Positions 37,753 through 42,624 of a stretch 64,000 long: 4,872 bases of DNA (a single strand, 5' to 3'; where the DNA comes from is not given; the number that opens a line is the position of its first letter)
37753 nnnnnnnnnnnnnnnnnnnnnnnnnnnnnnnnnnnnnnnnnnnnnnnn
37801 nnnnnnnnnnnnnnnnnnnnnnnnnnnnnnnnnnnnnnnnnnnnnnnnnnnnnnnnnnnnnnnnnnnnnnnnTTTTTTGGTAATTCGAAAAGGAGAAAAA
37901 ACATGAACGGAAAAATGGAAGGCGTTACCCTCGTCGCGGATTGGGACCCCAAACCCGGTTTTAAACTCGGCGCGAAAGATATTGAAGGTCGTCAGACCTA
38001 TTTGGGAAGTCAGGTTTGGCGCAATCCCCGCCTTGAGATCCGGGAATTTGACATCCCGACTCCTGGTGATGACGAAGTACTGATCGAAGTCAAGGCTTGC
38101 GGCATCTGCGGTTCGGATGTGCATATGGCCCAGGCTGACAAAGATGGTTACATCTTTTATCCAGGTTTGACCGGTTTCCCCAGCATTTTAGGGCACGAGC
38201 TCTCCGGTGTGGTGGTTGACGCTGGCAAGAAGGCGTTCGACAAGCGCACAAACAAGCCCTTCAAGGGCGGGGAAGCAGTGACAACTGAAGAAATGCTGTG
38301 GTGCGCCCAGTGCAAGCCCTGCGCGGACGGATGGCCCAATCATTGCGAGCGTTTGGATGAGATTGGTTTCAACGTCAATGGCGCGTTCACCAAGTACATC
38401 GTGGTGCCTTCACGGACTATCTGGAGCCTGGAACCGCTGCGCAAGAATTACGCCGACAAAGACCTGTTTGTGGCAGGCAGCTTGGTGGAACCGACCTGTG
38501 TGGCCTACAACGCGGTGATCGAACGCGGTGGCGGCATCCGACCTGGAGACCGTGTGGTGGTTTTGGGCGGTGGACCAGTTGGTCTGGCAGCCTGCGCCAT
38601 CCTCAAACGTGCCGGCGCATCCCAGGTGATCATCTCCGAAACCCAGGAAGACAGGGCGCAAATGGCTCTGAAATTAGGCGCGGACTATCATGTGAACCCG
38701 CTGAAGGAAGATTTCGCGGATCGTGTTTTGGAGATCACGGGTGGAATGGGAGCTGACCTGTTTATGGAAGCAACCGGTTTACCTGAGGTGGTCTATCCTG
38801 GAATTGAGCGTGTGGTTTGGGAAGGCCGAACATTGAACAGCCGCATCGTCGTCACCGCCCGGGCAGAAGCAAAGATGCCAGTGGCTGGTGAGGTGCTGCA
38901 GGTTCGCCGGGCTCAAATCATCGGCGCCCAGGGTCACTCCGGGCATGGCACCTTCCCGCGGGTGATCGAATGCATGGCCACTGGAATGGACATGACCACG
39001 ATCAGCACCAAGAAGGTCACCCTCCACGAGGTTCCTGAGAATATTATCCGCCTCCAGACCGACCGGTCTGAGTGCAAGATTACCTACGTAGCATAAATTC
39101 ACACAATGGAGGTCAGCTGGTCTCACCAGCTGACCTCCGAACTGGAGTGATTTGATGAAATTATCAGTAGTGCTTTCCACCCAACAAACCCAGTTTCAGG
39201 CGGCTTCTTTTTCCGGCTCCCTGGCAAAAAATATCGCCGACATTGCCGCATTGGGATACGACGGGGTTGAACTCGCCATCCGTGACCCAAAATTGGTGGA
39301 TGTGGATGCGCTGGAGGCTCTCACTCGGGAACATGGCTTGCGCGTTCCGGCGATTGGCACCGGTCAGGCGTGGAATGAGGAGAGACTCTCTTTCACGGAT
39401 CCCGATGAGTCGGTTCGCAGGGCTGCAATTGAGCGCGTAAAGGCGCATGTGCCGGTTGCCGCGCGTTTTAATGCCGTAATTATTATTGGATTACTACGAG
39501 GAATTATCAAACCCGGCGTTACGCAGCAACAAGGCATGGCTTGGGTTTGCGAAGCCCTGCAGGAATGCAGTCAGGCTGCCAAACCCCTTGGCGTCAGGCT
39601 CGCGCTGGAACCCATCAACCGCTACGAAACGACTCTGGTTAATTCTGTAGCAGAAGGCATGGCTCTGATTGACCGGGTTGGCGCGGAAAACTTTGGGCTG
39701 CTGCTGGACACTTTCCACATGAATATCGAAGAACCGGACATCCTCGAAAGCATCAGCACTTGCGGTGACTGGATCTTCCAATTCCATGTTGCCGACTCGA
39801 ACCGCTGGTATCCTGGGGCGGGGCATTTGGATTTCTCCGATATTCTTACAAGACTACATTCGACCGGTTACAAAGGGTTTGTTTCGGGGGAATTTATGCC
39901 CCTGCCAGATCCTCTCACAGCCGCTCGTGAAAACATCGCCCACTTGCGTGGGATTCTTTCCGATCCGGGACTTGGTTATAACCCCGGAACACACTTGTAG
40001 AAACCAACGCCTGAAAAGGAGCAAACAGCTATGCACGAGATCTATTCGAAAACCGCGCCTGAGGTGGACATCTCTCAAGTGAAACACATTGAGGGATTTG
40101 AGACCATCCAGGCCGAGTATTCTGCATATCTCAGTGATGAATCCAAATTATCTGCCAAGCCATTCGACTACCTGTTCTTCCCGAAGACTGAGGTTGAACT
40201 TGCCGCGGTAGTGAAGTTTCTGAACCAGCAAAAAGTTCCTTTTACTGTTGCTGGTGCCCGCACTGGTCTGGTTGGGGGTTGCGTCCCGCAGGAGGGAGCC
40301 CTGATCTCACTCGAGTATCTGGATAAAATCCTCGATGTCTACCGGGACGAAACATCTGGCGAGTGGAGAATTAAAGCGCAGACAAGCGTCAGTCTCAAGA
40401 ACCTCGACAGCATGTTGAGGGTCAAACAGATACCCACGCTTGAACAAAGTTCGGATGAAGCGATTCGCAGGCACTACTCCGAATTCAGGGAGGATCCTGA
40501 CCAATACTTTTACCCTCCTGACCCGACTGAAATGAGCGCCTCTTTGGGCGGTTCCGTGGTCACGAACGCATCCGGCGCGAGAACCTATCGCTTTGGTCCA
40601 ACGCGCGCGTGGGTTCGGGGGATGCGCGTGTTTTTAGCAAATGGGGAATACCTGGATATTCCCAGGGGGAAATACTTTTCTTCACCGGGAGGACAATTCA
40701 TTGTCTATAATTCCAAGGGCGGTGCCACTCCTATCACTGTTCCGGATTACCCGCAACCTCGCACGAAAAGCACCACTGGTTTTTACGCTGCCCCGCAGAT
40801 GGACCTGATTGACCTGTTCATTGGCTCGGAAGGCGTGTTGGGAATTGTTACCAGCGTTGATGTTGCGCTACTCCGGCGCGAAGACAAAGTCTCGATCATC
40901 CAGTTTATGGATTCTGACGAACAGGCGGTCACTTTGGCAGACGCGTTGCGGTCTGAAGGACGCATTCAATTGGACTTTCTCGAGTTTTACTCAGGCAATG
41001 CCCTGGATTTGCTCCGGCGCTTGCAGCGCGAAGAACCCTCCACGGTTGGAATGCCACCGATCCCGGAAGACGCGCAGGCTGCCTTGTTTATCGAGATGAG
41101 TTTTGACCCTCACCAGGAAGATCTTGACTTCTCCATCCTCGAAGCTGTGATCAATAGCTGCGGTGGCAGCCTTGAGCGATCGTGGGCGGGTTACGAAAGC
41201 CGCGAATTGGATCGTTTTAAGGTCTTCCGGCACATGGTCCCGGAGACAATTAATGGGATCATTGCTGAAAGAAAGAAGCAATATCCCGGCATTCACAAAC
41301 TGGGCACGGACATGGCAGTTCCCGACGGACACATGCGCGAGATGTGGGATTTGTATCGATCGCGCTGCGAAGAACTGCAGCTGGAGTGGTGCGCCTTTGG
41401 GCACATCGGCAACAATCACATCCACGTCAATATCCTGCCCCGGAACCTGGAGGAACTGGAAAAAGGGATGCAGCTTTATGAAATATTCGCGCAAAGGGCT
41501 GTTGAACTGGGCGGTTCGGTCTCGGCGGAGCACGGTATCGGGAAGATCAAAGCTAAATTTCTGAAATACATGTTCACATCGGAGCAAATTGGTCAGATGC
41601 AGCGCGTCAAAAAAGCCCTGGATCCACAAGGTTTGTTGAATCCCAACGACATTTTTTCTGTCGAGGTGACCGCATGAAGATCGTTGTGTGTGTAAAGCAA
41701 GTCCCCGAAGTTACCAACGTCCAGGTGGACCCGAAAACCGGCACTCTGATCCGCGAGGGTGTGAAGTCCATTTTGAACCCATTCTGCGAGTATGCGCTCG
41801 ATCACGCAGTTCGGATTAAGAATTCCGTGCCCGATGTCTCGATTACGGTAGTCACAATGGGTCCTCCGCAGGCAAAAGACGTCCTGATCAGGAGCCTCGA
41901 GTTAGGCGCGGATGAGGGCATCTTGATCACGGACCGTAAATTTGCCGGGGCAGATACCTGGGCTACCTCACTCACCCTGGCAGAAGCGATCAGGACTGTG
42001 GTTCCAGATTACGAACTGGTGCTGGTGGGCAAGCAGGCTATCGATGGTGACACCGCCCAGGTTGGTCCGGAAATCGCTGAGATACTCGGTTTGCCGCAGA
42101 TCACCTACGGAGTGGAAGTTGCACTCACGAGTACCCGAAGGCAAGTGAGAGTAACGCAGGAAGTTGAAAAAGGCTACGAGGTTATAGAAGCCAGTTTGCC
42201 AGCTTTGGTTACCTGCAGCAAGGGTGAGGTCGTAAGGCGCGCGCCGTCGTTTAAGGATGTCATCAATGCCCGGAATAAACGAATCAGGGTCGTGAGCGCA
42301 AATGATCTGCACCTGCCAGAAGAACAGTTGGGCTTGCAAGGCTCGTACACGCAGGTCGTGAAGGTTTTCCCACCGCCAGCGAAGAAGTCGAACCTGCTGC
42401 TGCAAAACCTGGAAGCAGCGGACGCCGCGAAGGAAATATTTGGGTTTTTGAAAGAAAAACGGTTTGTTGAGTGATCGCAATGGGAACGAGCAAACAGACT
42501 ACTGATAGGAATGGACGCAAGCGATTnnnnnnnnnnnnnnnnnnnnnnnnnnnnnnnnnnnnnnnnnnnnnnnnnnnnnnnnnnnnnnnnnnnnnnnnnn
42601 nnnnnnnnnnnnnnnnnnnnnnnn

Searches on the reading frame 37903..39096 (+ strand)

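Call 72: search_protein_families(library=pfam, proteins=[window:37903-39096:+], max_evalue=0.00001)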
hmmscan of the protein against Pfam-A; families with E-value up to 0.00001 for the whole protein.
window:37903-39096:+ (397 aa): 3 families
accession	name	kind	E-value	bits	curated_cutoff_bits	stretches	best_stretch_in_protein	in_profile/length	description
PF08240.17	ADH_N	-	9.9e-24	84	23.5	1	55-176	1-102/104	Alcohol dehydrogenase GroES-like domain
PF00107.32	ADH_zinc_N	-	3.9e-17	62.8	31.8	1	225-358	1-127/129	Zinc-binding dehydrogenase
PF16912.11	Glu_dehyd_C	-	2.1e-08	34.4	34.9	1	192-308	4-124/211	Glucose dehydrogenase C-terminus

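Call 74: search_protein_families(library=ncbifam, proteins=[window:37903-39096:+], max_evalue=1e-10)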
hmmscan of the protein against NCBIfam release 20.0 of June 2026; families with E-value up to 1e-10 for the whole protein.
window:37903-39096:+ (397 aa): 18 families
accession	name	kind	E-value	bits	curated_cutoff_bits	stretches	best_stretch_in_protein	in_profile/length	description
NF041097.1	keto_inos_dh_IolM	equivalog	5.7e-155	515.8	450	1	5-394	1-387/389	scyllo-inosose 3-dehydrogenase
TIGR00692.1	tdh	equivalog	2.1e-49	168.4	458.35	1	45-378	12-322/340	L-threonine 3-dehydrogenase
NF003808.0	PRK05396.1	equivalog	7.9e-49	166.4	380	1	43-380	12-324/341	L-threonine 3-dehydrogenase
NF007489.0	PRK10083.1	equivalog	3e-36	125.1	376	1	42-393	10-333/339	Zn-dependent oxidoreductase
TIGR03366.1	HpnZ_proposed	hypoth_equivalog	1e-29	103.8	328.1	1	56-308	5-247/315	putative phosphonate catabolism associated alcohol dehydrogenase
TIGR03989.1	Rxyl_3153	subfamily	4.7e-27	95.2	440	2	43-150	13-107/370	NDMA-dependent alcohol dehydrogenase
NF007375.0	PRK09880.1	equivalog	5.5e-27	94.4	469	1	56-301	27-253/344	L-idonate 5-dehydrogenase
TIGR03451.1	mycoS_dep_FDH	equivalog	8.7e-26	90.6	512.9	1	44-331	14-288/358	S-(hydroxymethyl)mycothiol dehydrogenase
TIGR03201.1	dearomat_had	equivalog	8e-25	87.6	338.65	1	47-269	14-220/349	6-hydroxycyclohex-1-ene-1-carbonyl-CoA dehydrogenase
NF010344.0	PRK13771.1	subfamily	3.1e-24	85.6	349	1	43-294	12-236/334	putative alcohol dehydrogenase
NF007642.0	PRK10309.1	equivalog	1.4e-23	83.7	550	1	49-301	17-247/347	galactitol-1-phosphate 5-dehydrogenase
TIGR02824.1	quinone_pig3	subfamily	2.4e-23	82.6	296.8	1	159-308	91-232/325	putative NAD(P)H quinone oxidoreductase, PIG3 family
TIGR02818.1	adh_III_F_hyde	equivalog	8.8e-21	74.4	543.95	0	42-153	12-110/368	S-(hydroxymethyl)glutathione dehydrogenase/class III alcohol dehydrogenase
NF047908.1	AldhRedAhr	equivalog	1.5e-19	70.1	470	1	42-267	14-218/335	NADPH-dependent aldehyde reductase Ahr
NF006940.0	PRK09422.1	equivalog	2.7e-19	69.3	344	1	43-284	11-232/338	alcohol dehydrogenase AdhP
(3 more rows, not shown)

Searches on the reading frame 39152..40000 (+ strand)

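Call 74: search_protein_families(library=ncbifam, proteins=[window:39152-40000:+], max_evalue=1e-10)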
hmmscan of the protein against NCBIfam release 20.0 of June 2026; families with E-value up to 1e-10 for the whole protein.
window:39152-40000:+ (282 aa): 6 families
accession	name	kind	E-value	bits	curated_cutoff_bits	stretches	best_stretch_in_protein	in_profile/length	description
NF041099.2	keto_glucon_epim_IolO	equivalog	2.9e-102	341.6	300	1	2-269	1-268/269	5-keto-L-gluconate epimerase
NF051856.1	PsicseEpim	equivalog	7.5e-35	121.1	300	1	20-247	14-244/287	D-psicose 3-epimerase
TIGR03234.1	OH-pyruv-isom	equivalog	4.6e-25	88.4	353.45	1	27-253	19-245/254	hydroxypyruvate isomerase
NF043033.1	OxoTetrIsom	equivalog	9.4e-16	58.3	325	1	114-251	104-240/251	2-oxo-tetronate isomerase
NF007360.0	PRK09856.1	equivalog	1.2e-13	51.2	305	1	25-271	16-273/276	fructoselysine 3-epimerase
NF007444.0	PRK09997.1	equivalog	7.3e-11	42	465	1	112-251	102-244/258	hydroxypyruvate isomerase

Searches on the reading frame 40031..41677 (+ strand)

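Call 72: search_protein_families(library=pfam, proteins=[window:40031-41677:+], max_evalue=0.00001)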
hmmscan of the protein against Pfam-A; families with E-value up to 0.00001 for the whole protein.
window:40031-41677:+ (548 aa): 2 families
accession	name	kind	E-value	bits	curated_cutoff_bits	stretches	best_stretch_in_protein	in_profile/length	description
PF02913.24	FAD-oxidase_C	-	2e-37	129.7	21.2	1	284-539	3-246/248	FAD linked oxidases, C-terminal domain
PF01565.28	FAD_binding_4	-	2.2e-22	79.7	26.4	2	46-133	2-85/139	FAD binding domain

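Call 74: search_protein_families(library=ncbifam, proteins=[window:40031-41677:+], max_evalue=1e-10)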
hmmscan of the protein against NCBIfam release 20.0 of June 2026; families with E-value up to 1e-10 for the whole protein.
window:40031-41677:+ (548 aa): 3 families
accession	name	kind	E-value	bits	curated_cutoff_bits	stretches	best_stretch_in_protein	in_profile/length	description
TIGR00387.1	glcD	equivalog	2.1e-55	188.3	567.9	1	256-538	146-411/413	glycolate oxidase subunit GlcD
NF008408.0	PRK11230.1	equivalog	2.5e-29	102.1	897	1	254-539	201-469/499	glycolate oxidase subunit GlcD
NF049975.1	2HglutDHaseYdiJ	equivalog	3.7e-13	48.2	1350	0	426-542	423-540/1018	D-2-hydroxyglutarate dehydrogenase YdiJ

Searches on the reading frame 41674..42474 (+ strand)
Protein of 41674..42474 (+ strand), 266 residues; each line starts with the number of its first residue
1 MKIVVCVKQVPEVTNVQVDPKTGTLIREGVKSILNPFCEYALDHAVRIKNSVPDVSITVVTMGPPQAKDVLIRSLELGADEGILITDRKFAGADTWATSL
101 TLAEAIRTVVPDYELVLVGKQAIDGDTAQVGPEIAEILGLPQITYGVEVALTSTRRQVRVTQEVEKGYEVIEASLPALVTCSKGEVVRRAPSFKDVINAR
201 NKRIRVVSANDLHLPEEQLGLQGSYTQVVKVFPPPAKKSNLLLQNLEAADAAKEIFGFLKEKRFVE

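Call 74: search_protein_families(library=ncbifam, proteins=[window:41674-42474:+], max_evalue=1e-10)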
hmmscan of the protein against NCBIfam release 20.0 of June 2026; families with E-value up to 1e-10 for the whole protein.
window:41674-42474:+ (266 aa): 5 families
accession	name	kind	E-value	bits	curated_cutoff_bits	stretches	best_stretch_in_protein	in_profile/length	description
NF040731.1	flavo_sub_EftB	exception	1.5e-83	280.1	445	1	2-263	1-258/260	electron transfer flavoprotein subunit beta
NF042971.1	AcrlCoAredClosAcrB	equivalog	3.7e-60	203.2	475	1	1-262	1-263/266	acryloyl-CoA reductase electron transfer subunit gamma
NF002888.0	PRK03359.1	subfamily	1.1e-23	84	219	1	1-218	1-217/256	putative electron transfer flavoprotein FixA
NF008998.0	PRK12342.1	equivalog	2.8e-22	79.3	338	1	1-261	1-251/254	electron transfer flavoprotein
TIGR04503.1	mft_etfB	hypoth_equivalog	1.6e-20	73.6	200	1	3-243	1-252/290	mycofactocin-associated electron transfer flavoprotein beta subunit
